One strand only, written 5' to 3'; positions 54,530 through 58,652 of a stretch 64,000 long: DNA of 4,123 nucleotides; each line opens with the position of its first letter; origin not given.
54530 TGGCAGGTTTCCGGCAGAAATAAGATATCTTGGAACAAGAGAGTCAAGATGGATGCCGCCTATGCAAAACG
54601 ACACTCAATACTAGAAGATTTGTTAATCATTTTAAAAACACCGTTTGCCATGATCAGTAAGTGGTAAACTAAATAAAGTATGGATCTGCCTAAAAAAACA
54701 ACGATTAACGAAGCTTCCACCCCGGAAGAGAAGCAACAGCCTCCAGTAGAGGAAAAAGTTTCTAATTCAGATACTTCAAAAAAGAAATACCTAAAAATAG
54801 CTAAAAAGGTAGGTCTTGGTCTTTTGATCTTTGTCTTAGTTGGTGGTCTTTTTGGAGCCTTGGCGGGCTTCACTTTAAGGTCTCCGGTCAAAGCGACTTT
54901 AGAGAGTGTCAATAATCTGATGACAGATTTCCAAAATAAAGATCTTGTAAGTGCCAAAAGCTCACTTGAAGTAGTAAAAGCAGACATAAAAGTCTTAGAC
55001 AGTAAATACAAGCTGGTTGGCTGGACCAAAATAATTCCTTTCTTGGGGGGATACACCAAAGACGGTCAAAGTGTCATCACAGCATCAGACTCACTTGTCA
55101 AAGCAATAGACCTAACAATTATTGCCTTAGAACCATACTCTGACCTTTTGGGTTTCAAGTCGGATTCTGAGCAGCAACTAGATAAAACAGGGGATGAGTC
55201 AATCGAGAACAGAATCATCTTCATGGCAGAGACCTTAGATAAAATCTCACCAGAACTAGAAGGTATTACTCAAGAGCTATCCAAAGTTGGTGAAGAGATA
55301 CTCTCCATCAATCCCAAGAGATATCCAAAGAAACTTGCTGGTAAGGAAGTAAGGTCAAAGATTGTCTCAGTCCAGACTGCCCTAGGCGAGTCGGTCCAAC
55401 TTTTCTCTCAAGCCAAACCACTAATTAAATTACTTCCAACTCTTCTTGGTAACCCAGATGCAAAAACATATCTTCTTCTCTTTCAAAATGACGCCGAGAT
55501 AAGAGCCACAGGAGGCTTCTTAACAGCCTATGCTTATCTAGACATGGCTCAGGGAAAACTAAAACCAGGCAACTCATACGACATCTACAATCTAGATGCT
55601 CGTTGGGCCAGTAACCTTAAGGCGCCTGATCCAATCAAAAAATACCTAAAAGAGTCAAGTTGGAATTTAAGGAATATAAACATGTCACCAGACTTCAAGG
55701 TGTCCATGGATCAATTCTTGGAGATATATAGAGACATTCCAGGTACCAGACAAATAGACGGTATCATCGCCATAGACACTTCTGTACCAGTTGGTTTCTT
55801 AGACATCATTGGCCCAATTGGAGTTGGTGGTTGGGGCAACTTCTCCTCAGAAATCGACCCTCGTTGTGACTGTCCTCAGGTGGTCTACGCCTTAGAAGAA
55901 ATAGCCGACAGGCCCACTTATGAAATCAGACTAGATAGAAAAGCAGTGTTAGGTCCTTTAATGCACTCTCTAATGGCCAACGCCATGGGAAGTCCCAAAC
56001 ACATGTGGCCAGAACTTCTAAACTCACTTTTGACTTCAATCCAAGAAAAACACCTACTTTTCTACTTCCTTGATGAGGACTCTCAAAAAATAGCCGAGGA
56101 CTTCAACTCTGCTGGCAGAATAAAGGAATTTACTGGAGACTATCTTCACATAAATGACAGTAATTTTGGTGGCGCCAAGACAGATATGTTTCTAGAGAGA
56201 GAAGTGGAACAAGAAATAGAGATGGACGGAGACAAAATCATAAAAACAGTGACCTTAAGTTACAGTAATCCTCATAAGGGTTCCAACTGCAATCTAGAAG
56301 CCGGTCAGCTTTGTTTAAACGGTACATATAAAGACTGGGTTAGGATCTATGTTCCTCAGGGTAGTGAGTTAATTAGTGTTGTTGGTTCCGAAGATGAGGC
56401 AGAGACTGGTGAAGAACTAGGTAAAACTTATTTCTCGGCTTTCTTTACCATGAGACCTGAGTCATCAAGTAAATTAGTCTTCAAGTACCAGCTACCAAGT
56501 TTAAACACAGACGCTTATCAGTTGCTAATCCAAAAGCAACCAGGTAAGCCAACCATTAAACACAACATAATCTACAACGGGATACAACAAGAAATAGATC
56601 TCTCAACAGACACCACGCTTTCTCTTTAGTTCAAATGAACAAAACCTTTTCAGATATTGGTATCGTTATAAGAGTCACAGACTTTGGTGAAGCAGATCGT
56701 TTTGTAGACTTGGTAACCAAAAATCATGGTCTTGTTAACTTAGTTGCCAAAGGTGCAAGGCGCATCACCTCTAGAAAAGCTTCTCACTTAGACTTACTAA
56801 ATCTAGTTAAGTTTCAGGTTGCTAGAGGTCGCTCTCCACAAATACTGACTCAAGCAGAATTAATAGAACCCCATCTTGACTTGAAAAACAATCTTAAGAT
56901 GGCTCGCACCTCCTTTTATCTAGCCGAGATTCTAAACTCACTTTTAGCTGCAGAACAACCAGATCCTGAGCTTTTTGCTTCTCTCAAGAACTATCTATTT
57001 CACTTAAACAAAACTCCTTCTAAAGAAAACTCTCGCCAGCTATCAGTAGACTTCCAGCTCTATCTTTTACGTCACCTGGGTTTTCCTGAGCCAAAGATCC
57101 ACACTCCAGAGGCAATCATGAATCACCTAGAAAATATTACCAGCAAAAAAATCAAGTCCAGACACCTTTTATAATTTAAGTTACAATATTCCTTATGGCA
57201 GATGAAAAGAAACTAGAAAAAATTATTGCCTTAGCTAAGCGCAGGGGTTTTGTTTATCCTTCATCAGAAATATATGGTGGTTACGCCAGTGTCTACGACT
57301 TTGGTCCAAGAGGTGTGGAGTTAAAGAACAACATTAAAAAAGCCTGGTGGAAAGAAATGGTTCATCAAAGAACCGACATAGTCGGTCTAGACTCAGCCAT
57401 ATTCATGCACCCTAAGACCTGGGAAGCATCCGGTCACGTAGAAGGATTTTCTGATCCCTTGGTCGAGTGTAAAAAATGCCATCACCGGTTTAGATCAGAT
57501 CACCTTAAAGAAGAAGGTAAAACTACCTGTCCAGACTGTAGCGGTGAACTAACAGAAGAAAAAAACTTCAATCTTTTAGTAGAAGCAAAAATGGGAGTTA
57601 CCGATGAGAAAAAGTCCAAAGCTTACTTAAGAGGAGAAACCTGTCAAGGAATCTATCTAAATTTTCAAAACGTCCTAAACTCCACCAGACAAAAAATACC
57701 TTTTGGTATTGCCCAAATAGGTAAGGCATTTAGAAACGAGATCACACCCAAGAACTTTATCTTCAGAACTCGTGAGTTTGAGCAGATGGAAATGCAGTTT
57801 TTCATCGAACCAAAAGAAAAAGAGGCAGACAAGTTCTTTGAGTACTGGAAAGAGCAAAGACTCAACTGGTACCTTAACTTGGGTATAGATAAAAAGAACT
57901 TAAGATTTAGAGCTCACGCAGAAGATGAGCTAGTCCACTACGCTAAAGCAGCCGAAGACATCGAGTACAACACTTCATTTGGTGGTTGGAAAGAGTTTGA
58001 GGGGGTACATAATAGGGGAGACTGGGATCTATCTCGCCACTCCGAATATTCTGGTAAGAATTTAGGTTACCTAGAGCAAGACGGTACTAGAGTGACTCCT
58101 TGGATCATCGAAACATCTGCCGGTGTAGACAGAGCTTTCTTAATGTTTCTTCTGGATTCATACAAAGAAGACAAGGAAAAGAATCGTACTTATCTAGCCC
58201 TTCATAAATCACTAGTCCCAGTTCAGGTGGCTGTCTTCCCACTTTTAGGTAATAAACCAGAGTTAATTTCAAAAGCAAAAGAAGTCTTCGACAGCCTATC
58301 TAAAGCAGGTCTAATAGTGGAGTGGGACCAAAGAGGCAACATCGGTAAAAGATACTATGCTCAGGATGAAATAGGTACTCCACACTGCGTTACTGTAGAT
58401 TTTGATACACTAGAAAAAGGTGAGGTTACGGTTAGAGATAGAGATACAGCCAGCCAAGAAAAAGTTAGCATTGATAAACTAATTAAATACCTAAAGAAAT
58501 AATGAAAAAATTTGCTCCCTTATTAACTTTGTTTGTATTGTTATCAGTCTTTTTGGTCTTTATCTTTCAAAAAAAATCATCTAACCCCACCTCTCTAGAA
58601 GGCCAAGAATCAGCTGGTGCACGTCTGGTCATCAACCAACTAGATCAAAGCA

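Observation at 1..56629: About 56-kb glycosylation super-island: at least 7 ArnT/PMT-like GT-C, 2 PIG-V-like, 3 TM-less DPM1-like synthases, about 18 GT2/GT4, 3 methyltransferases, flippase, ligase, initiating PGT, ManC, GalE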

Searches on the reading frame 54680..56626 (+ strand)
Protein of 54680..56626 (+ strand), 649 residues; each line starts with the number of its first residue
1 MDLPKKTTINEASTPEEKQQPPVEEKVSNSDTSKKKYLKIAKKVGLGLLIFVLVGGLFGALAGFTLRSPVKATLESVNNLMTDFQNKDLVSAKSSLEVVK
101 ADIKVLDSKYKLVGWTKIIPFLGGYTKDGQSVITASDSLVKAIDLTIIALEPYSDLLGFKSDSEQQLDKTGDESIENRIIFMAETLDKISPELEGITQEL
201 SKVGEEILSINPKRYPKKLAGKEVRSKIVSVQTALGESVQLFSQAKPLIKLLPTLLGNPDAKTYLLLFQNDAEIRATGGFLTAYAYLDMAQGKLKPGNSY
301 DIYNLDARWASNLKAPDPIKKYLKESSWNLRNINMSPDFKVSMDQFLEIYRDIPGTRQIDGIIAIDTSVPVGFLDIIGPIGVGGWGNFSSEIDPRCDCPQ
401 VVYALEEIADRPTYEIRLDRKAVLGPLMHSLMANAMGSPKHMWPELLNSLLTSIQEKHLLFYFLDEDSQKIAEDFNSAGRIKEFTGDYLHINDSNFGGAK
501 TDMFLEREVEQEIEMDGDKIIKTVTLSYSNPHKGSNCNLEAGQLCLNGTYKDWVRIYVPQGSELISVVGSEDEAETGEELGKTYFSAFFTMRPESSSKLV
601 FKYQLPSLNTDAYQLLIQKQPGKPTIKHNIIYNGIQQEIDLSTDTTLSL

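Call 10: search_protein_families(library=pfam, proteins=[window:54680-56626:+], max_evalue=0.001)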
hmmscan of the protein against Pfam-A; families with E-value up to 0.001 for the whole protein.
window:54680-56626:+ (649 aa): 1 family
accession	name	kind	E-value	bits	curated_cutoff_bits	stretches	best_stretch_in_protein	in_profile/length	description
PF13196.11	DUF4012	-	3.3e-21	76.7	28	1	261-382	3-124/144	Protein of unknown function (DUF4012)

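Call 48: search_solved_structures(query=window:54680-56626:+, max_evalue=1)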
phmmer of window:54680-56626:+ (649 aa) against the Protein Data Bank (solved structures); distinct sequences matched with E-value up to 1: 1.
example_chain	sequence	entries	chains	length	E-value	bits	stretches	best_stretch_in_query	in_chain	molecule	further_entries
5lv1_A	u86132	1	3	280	0.041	15.6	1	418-491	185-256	PtxB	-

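Call 86: search_protein_families(library=ncbifam, proteins=[window:54680-56626:+], max_evalue=0.0001)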
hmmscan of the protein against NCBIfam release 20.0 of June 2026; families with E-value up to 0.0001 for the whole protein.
window:54680-56626:+ (649 aa): 0 families

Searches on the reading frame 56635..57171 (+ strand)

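Call 10: search_protein_families(library=pfam, proteins=[window:56635-57171:+], max_evalue=0.001)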
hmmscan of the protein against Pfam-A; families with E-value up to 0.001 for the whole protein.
window:56635-57171:+ (179 aa): 2 families
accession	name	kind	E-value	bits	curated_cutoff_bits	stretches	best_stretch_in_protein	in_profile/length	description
PF11967.14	RecO_N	-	4.9e-18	65.4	27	1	4-79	3-79/80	Recombination protein O N terminal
PF02565.21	RecO_C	-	1.6e-08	34.9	22.1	1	94-150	11-64/157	Recombination protein O C terminal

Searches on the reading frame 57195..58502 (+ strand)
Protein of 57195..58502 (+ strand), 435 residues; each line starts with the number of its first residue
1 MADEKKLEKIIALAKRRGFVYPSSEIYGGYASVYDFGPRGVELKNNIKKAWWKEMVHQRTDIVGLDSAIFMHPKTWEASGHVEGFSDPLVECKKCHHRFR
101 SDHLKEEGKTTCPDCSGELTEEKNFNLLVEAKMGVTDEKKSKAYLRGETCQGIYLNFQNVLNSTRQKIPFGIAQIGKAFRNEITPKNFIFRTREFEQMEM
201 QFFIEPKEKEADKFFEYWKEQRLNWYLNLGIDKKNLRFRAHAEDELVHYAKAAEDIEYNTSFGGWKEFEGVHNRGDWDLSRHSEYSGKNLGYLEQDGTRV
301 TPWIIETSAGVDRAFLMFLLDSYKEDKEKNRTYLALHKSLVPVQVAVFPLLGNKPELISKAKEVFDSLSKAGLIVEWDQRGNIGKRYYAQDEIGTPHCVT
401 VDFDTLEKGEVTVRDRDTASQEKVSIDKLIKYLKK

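Call 10: search_protein_families(library=pfam, proteins=[window:57195-58499:+], max_evalue=0.001)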
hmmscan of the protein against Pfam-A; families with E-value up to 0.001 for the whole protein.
window:57195-58499:+ (435 aa): 2 families
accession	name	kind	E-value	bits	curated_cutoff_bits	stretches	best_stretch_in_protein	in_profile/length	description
PF03129.25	HGTP_anticodon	-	3.3e-23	82.1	21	1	344-435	1-93/94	Anticodon binding domain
PF00587.30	tRNA-synt_2b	-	1.1e-15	58.5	29.3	1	135-319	3-175/179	tRNA synthetase class II core domain (G, H, P, S and T)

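Call 14: find_encoding_contigs(protein=window:57195-58502:+, flank=10000, max_places=6)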
Protein window:57195-58502:+ (435 aa): 23 contigs read that carry it; 6 places shown.
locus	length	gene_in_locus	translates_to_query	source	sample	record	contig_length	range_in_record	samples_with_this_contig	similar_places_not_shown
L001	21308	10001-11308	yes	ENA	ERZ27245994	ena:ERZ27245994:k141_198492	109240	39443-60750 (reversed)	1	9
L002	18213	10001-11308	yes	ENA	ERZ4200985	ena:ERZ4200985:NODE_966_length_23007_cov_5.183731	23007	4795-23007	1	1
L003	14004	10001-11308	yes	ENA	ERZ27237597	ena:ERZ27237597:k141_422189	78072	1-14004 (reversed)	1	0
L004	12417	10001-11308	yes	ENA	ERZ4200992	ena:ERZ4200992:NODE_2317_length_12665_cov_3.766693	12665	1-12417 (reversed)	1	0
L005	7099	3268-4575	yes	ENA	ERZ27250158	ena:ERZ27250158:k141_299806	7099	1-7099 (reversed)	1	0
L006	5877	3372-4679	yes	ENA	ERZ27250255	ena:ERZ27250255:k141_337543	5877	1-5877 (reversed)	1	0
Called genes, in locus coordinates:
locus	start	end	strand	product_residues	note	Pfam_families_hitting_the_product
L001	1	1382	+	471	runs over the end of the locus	PF13231:PMT_2 (weak)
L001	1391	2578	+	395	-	PF13439:Glyco_transf_4, PF00534:Glycos_transf_1, PF13692:Glyco_trans_1_4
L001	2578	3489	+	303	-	PF00535:Glycos_transf_2, PF10111:Glyco_tranf_2_2 (weak), PF13641:Glyco_tranf_2_3, PF13712:Glyco_tranf_2_5 (weak), PF13632:Glyco_trans_2_3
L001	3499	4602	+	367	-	PF13439:Glyco_transf_4, PF20706:GT4-conflict, PF00534:Glycos_transf_1, PF13692:Glyco_trans_1_4, PF13524:Glyco_trans_1_2 (weak)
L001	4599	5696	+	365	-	PF20706:GT4-conflict, PF00534:Glycos_transf_1, PF13692:Glyco_trans_1_4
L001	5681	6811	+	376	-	PF00483:NTP_transferase, PF12804:NTP_transf_3 (weak), PF22640:ManC_GMP_beta-helix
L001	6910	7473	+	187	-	PF02397:Bac_transf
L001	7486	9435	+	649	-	PF13196:DUF4012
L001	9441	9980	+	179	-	PF11967:RecO_N, PF02565:RecO_C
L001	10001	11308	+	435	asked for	PF00587:tRNA-synt_2b, PF03129:HGTP_anticodon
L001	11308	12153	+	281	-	-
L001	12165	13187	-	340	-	-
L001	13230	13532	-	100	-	PF03091:CutA1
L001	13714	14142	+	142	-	PF02381:MraZ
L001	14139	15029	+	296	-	PF01795:Methyltransf_5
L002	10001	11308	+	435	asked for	PF00587:tRNA-synt_2b, PF03129:HGTP_anticodon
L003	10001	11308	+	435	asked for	PF00587:tRNA-synt_2b, PF03129:HGTP_anticodon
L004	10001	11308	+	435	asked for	PF00587:tRNA-synt_2b, PF03129:HGTP_anticodon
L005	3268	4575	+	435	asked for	PF00587:tRNA-synt_2b, PF03129:HGTP_anticodon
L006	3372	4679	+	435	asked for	PF00587:tRNA-synt_2b, PF03129:HGTP_anticodon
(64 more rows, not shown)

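Call 15: find_related_loci(query=window:57195-58499:+, collection=genome_contigs, flank=10000)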
Query window:57195-58499:+ (435 aa) in genome_contigs; peptide patterns used: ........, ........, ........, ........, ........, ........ (x = any residue, [..] = any of these).
600 stretches matched a pattern (row limit reached: there are more); 600 encode a relative of the query (tblastn E <= 1e-3); the best 80 are kept; 80 distinct loci.
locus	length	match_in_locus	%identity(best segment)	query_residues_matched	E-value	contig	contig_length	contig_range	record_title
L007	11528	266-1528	61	7-429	8e-178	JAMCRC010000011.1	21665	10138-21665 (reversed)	MAG: Patescibacteria group bacterium isolate FK_Sedi_A_Bin.289 NODE_5357_length_21665_cov_2.13497, whole genome shotgun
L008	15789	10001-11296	58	7-434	3e-172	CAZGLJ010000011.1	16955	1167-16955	MAG TPA_asm: uncultured Candidatus Saccharibacteria bacterium isolate SRP050083_co1_295 genome assembly, contig: NODE_13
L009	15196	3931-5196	58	3-434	2e-167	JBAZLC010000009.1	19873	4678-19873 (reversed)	MAG: Candidatus Paceibacterota bacterium isolate SO_2017_LW4_159 scaffold_5427_c1_LW137-91_2017, whole genome shotgun se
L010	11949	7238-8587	57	7-432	2e-165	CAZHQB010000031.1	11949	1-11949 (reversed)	MAG TPA_asm: uncultured Micavibrio sp. isolate SRP163575_co1_39 genome assembly, contig: NODE_11779_length_11949_cov_11.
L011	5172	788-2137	56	7-433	2e-168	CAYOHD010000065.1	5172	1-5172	MAG TPA_asm: uncultured Bdellovibrionales bacterium isolate SRP257259_co1_152 genome assembly, contig: NODE_29015_length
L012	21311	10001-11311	57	4-435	9e-164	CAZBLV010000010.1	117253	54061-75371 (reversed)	MAG TPA_asm: uncultured Candidatus Saccharibacteria bacterium isolate SRP067234_co1_8 genome assembly, contig: k99_11254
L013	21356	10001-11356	56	4-433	1e-163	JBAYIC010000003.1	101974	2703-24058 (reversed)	MAG: Patescibacteria group bacterium isolate SO_2016_GW1_19 scaffold00463_OW334_2016, whole genome shotgun sequence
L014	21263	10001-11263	58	3-433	1e-163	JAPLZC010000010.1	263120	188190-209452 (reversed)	MAG: Candidatus Staskawiczbacteria bacterium isolate LacPavin_0818_WC45_MAG_38_24 LacPavin_0818_WC45_scaffold_98893, who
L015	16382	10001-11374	55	1-435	1e-161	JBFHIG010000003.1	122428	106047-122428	MAG: Candidatus Moraniibacteriota bacterium isolate Mix_sand07.2021.05.G.32 k141_438061_length_122428_cov_16.9731, whole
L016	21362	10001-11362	56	4-435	8e-162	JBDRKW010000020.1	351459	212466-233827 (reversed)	MAG: Candidatus Kerfeldbacteria bacterium isolate MEGAHIT-group-1.742 k141_5154515, whole genome shotgun sequence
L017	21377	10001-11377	56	2-435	6e-162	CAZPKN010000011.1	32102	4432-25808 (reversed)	MAG TPA_asm: uncultured Gammaproteobacteria bacterium isolate binchicken_co212_18 genome assembly, contig: NODE_2012_len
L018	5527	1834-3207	54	2-434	5e-163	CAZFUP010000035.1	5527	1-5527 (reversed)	MAG TPA_asm: uncultured Gammaproteobacteria bacterium isolate SRP239243_co1_442 genome assembly, contig: NODE_26544_leng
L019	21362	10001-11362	55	4-435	3e-160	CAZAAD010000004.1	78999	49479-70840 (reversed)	MAG TPA_asm: uncultured Gammaproteobacteria bacterium isolate SRP263991_co1_89 genome assembly, contig: NODE_236_length_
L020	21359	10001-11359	55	4-434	6e-159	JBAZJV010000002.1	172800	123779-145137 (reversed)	MAG: Patescibacteria group bacterium isolate SO_2017_LW4_128 scaffold_278_c1_LW137-91_2017, whole genome shotgun sequenc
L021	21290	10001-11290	56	7-435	4e-158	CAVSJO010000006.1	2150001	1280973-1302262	MAG: uncultured Gemmatimonadales bacterium isolate MFD01721.bin.1.274 genome assembly, contig: contig_426, whole genome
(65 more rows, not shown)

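Call 89: list_cluster_members(proteins=[P0061, window:57195-58499:+, window:61333-62220:+])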
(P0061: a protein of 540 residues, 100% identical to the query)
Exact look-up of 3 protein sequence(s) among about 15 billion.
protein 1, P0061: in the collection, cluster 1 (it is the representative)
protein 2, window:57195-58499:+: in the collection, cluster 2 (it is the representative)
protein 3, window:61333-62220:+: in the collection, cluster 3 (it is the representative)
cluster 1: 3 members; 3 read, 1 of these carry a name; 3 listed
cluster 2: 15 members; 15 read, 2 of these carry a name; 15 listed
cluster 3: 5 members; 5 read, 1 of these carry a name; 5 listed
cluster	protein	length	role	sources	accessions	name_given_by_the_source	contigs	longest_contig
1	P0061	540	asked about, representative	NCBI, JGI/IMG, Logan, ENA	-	4-amino-4-deoxy-L-arabinose transferase-like glycosyltransferase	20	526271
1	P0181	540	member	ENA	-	-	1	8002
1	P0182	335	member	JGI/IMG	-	-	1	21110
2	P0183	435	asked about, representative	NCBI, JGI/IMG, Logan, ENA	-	glycyl-tRNA synthetase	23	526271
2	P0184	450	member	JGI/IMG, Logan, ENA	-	glycyl-tRNA synthetase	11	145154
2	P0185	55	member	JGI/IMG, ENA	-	-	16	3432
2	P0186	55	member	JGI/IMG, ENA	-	-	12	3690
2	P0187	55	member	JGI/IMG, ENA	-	-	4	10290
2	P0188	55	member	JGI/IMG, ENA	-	-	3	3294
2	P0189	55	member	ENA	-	-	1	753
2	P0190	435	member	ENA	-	-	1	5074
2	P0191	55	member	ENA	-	-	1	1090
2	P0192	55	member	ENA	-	-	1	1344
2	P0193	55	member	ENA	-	-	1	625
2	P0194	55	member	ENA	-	-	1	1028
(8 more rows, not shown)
